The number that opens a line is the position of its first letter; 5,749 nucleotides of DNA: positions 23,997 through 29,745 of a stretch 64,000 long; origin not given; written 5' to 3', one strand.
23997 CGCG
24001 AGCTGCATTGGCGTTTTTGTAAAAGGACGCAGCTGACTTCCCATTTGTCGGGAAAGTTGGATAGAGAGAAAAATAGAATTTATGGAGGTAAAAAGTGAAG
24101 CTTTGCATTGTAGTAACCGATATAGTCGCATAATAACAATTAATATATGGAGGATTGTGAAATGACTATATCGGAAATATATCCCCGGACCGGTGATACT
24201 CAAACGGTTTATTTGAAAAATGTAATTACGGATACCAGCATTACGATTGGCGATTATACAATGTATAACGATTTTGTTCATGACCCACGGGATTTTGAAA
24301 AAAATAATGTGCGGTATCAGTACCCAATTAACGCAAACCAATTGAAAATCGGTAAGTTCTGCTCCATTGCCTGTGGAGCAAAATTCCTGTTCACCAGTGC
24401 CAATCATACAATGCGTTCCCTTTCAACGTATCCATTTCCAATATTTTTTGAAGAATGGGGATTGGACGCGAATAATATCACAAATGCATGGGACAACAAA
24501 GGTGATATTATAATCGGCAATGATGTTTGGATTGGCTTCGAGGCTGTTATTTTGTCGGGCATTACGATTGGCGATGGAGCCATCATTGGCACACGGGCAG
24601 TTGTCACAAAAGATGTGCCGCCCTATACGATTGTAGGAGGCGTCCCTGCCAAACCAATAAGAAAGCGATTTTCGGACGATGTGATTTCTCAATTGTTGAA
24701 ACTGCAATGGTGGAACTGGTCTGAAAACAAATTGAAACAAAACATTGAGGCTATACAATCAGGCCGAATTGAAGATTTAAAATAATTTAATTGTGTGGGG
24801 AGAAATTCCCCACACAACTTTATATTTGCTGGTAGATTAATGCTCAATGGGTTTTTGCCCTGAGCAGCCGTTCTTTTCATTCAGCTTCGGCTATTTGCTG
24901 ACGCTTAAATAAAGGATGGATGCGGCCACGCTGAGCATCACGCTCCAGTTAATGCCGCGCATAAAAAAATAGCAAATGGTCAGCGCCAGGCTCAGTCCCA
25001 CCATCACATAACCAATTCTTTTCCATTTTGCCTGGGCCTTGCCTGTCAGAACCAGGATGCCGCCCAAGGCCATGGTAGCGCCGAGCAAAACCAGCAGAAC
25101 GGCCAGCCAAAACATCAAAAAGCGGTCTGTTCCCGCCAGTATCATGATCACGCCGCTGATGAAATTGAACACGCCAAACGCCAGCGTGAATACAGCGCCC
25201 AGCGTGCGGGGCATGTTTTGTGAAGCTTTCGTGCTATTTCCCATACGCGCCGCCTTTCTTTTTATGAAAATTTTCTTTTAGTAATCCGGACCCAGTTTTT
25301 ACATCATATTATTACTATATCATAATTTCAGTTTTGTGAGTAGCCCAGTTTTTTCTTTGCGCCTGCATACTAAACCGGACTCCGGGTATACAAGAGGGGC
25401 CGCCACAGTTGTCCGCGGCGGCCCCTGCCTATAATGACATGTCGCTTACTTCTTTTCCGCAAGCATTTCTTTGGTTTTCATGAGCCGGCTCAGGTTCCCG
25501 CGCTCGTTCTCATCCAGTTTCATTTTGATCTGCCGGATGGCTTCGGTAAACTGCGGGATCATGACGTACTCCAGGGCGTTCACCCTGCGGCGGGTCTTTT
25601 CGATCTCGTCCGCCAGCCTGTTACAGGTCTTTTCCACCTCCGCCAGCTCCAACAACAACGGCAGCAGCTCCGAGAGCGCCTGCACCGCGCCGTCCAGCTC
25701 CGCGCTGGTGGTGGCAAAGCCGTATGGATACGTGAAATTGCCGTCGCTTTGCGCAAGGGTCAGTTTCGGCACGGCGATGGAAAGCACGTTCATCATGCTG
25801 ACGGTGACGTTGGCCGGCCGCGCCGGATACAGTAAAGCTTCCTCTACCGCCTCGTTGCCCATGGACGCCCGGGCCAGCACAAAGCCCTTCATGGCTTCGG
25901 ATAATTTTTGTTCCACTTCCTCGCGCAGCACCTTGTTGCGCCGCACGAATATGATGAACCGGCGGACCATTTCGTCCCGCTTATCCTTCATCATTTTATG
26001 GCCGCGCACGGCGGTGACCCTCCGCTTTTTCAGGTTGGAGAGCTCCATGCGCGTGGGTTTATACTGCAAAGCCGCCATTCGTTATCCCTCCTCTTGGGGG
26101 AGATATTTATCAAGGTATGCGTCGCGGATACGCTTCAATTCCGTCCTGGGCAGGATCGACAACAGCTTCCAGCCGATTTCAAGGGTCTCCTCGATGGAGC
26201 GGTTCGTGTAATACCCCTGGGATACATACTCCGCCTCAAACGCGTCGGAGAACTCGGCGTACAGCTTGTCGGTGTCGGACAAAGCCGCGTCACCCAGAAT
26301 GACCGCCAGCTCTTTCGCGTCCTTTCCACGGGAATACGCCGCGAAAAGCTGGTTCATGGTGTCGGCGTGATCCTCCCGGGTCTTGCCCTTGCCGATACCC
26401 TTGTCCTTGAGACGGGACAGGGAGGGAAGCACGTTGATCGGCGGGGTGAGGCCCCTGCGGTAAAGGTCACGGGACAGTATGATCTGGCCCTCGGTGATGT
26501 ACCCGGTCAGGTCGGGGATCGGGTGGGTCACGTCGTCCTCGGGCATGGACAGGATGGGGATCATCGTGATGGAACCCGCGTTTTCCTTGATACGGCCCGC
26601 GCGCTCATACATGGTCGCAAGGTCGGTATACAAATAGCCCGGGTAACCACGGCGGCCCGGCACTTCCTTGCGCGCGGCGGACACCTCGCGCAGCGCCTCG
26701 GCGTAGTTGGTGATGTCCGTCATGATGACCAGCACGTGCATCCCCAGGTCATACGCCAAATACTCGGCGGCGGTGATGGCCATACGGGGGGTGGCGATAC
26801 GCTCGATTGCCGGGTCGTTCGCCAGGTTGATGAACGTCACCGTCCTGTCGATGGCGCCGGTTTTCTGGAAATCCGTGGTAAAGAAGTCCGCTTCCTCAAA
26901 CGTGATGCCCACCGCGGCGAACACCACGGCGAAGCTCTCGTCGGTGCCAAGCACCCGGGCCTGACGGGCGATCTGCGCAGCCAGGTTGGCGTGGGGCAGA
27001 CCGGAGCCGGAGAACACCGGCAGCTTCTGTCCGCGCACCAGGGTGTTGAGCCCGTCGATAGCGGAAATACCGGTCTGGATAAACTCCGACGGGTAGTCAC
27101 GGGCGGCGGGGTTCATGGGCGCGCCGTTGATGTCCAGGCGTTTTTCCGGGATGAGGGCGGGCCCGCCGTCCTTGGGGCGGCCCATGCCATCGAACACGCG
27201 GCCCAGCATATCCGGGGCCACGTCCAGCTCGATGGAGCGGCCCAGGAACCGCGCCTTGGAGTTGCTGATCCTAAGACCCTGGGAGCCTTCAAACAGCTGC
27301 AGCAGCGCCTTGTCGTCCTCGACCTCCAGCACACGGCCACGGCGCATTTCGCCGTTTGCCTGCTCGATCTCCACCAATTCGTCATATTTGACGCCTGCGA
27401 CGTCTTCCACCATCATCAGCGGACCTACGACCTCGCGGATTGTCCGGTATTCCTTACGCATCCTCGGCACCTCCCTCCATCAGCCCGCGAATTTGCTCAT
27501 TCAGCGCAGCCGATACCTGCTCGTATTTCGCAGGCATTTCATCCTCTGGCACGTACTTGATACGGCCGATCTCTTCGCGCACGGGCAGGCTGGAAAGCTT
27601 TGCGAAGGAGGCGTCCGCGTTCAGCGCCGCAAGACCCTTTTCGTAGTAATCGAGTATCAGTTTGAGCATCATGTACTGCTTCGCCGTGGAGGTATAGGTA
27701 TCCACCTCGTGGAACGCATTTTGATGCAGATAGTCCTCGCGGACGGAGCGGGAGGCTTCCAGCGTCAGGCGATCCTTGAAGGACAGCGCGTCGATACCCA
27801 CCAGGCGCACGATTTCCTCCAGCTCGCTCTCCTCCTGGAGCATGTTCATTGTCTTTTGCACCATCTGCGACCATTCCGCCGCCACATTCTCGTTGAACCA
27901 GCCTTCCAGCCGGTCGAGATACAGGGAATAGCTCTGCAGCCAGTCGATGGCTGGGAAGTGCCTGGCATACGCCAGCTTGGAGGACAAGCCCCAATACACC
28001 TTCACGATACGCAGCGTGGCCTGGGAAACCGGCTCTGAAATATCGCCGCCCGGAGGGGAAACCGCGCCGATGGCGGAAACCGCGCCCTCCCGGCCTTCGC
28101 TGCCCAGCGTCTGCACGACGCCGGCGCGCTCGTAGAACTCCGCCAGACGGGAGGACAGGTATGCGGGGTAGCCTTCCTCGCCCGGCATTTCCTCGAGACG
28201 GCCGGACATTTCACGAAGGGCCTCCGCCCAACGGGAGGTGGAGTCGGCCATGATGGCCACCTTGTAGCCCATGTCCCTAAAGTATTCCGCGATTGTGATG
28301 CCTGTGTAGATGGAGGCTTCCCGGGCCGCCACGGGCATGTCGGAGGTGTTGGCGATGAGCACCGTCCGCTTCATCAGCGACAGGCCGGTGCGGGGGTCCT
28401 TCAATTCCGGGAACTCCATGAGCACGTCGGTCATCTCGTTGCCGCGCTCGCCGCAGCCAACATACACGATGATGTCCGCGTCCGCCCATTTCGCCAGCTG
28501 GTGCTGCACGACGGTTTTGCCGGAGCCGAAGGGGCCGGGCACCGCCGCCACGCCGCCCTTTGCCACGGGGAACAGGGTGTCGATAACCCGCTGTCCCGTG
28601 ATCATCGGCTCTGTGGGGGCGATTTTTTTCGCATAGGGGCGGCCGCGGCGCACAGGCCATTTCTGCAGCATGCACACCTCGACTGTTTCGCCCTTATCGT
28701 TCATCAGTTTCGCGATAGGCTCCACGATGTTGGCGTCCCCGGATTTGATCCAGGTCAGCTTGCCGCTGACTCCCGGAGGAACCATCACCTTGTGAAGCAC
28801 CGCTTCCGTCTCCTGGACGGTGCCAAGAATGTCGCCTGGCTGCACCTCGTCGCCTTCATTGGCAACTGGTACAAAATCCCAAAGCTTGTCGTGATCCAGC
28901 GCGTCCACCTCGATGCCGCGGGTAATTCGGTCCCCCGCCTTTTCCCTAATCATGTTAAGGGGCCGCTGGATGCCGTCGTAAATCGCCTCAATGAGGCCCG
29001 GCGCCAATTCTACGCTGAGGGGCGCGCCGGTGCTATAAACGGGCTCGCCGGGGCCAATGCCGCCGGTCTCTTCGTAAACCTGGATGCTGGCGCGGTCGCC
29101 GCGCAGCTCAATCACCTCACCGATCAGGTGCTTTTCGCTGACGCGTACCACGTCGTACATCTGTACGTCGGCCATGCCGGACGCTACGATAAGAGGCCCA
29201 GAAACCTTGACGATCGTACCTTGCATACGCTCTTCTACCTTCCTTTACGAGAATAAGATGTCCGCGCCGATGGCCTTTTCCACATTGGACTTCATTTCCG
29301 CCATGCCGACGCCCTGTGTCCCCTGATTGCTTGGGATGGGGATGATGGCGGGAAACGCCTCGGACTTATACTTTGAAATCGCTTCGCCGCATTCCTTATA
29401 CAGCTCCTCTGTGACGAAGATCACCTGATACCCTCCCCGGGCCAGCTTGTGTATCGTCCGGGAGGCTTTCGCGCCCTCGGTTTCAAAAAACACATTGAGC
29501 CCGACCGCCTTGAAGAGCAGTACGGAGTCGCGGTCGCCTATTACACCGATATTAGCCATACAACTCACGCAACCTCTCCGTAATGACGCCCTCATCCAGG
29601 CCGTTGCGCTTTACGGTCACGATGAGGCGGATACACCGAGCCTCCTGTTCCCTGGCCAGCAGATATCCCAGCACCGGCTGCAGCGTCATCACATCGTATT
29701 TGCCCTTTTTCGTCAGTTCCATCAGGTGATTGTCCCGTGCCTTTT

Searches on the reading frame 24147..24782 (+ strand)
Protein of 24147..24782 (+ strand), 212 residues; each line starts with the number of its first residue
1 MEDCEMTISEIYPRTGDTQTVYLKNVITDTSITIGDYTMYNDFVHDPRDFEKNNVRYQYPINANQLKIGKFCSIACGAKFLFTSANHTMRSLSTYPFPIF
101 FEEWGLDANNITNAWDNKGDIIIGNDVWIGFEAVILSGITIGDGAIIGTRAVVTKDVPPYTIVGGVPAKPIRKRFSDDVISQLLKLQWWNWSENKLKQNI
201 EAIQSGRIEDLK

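Call 67: search_protein_families(library=pfam, proteins=[window:24147-24782:+], max_evalue=0.01)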
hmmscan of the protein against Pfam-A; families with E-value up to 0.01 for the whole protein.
window:24147-24782:+ (212 aa): 2 families
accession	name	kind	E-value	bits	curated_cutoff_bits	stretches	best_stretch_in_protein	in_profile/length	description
PF00132.30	Hexapep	-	1.3e-09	37.7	27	1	120-155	1-36/36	Bacterial transferase hexapeptide (six repeats)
PF14602.12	Hexapep_2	-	5.1e-05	23.3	27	1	121-154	2-33/34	Hexapeptide repeat of succinyl-transferase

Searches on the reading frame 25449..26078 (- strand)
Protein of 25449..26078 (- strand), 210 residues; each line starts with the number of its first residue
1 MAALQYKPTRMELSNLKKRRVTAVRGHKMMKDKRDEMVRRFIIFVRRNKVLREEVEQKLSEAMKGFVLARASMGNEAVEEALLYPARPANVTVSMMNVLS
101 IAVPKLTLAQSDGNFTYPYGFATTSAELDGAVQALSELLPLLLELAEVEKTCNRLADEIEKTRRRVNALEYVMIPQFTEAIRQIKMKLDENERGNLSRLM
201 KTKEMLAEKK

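Call 32: search_protein_families(library=pfam, proteins=[window:25449-26078:-], max_evalue=0.001)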
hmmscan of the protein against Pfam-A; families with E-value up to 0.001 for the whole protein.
window:25449-26078:- (210 aa): 1 family
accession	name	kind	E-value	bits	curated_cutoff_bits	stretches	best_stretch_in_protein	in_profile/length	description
PF01813.22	ATP-synt_D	-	7.4e-58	196.1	25.7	1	12-204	1-196/196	ATP synthase subunit D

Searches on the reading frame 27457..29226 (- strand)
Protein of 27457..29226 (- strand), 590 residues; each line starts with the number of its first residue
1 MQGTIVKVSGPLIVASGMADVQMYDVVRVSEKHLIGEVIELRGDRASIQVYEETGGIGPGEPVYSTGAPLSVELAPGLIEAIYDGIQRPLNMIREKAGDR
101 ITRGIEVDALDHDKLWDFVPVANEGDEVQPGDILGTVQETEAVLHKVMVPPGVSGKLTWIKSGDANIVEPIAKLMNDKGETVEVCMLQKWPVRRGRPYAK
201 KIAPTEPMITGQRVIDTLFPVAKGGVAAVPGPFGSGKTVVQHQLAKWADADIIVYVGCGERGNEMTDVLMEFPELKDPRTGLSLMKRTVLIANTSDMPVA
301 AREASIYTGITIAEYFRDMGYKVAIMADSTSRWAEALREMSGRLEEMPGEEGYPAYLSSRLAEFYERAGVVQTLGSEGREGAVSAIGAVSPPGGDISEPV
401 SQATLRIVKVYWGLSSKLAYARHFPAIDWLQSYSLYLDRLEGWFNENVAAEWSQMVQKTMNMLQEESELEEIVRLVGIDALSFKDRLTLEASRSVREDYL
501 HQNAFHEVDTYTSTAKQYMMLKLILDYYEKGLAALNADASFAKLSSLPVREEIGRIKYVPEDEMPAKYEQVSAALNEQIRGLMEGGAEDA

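Call 33: search_protein_families(library=pfam, proteins=[window:27457-29226:-], max_evalue=0.001)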
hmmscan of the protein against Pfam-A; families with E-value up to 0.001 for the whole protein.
window:27457-29226:- (590 aa): 4 families
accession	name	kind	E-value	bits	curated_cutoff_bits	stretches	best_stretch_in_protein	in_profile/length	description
PF00006.31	ATP-synt_ab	-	3.2e-75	252.9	29.5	1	211-434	1-213/213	ATP synthase alpha/beta family, nucleotide-binding domain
PF16886.11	ATP-synt_ab_Xtn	-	3.5e-31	107.2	25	1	107-193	1-88/88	ATPsynthase alpha/beta subunit barrel-sandwich domain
PF22919.1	ATP-synt_VA_C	-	2.8e-24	85.5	24.7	1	442-534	2-91/101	C-terminal domain of V and A type ATP synthase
PF02874.29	ATP-synt_ab_N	-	2.9e-14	53.8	20.9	1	5-67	1-69/69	ATP synthase alpha/beta family, beta-barrel domain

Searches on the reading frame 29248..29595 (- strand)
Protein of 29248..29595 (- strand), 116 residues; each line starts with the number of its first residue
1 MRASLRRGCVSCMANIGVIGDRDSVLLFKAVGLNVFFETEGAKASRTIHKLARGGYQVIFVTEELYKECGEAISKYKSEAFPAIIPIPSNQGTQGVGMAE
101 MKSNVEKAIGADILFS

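Call 33: search_protein_families(library=pfam, proteins=[window:29248-29595:-], max_evalue=0.001)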
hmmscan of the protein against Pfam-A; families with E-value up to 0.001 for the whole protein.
window:29248-29595:- (116 aa): 1 family
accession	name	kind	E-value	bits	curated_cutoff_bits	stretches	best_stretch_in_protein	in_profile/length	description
PF01990.22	ATP-synt_F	-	2.4e-24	85.9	23.5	1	16-105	1-91/91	ATP synthase (F/14-kDa) subunit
